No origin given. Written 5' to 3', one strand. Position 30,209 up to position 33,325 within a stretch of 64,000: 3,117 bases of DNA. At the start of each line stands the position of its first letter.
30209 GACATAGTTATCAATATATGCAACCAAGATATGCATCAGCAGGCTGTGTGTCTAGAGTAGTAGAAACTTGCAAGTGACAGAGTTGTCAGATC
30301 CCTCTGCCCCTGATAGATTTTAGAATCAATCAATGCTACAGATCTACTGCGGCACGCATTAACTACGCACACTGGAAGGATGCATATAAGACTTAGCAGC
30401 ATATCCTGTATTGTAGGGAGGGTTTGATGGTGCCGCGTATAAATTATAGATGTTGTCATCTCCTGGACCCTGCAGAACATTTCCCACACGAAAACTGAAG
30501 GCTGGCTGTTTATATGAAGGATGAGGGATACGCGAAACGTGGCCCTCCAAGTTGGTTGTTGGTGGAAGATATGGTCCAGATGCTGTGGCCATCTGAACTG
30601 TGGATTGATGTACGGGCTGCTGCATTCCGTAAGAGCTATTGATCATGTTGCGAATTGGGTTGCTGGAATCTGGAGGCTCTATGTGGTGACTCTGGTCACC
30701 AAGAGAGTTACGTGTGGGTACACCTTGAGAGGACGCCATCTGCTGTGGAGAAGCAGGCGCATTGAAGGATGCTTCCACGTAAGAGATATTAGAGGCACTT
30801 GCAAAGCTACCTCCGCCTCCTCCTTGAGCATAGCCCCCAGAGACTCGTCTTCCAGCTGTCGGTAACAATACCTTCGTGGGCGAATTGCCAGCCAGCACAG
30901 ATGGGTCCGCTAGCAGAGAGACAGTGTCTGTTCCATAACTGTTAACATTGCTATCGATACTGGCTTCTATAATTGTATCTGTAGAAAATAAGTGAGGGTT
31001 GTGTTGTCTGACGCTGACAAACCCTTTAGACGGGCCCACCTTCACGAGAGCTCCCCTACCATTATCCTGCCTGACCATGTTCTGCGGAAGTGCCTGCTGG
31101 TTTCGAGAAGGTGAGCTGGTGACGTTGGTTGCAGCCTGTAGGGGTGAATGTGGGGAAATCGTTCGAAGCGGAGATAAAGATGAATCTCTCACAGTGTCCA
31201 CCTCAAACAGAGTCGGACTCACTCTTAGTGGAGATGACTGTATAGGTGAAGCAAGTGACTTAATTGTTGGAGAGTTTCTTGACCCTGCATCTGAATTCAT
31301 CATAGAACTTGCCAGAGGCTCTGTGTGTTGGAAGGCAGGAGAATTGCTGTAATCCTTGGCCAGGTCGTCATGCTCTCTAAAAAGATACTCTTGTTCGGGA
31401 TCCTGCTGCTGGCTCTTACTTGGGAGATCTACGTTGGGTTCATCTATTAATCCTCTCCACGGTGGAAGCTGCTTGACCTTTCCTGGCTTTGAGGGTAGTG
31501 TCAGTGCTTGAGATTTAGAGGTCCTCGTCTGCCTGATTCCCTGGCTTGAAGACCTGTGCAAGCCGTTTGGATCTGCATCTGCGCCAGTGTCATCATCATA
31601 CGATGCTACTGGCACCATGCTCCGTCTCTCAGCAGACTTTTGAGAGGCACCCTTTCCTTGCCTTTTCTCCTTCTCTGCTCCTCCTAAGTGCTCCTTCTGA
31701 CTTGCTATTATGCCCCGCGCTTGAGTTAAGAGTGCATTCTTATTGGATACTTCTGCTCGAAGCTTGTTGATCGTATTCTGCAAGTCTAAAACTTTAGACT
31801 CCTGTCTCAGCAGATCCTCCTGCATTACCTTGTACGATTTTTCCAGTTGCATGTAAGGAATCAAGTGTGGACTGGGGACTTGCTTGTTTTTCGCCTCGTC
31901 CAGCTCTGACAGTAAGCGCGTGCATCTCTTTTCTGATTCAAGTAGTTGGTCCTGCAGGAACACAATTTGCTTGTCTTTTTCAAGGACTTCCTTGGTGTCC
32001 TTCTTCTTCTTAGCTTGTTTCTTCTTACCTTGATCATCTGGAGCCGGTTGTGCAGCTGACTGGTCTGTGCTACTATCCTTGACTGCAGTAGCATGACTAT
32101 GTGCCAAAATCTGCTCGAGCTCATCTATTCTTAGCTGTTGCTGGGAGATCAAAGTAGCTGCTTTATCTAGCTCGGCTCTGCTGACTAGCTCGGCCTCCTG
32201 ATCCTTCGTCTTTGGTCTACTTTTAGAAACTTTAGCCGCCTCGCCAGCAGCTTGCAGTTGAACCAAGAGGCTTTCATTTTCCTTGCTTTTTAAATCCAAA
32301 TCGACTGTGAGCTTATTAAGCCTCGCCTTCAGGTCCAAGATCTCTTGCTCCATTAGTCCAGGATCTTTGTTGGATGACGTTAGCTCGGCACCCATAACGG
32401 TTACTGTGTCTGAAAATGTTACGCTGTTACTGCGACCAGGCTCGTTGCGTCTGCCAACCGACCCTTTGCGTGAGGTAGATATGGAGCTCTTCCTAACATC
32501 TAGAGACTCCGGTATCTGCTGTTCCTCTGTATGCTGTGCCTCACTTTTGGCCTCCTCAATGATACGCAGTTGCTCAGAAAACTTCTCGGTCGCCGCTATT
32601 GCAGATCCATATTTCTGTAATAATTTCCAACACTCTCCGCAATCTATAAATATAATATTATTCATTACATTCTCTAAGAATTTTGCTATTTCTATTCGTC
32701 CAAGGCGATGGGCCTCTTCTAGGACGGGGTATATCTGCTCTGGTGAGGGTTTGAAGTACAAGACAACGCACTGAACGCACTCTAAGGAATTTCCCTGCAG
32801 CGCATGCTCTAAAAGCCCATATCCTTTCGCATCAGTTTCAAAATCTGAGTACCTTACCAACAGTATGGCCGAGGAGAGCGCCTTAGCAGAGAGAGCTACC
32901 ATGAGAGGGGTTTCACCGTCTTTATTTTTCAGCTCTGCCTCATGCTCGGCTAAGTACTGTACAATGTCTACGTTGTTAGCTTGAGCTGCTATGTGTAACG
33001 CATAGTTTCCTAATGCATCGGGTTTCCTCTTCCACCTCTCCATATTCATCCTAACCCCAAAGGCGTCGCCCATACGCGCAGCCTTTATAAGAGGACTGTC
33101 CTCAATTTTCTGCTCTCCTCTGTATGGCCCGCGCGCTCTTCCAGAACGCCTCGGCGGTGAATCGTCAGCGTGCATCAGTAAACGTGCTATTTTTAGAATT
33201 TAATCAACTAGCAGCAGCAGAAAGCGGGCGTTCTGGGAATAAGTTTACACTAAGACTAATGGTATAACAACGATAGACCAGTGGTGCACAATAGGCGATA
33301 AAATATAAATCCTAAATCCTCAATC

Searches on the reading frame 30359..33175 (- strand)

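Call 81: search_protein_families(library=pfam, proteins=[window:30359-33175:-], max_evalue=0.001)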
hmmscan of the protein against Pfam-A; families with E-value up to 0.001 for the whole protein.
window:30359-33175:- (938 aa): 5 families
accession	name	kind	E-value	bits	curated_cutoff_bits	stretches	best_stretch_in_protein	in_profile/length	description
PF12796.13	Ank_2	-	1.5e-12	48.3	27.3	1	33-109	5-82/90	Ankyrin repeats (3 copies)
PF13637.12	Ank_4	-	5e-08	33.5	22.7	1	60-106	1-49/50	Ankyrin repeats (many copies)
PF13857.12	Ank_5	-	1.7e-07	31.9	27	1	56-89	16-51/56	Ankyrin repeats (many copies)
PF00023.36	Ank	-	2.3e-07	31.1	21.1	1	56-81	2-27/33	Ankyrin repeat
PF13606.12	Ank_3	-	1.1e-05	25.8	22.3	0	56-82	2-28/30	Ankyrin repeat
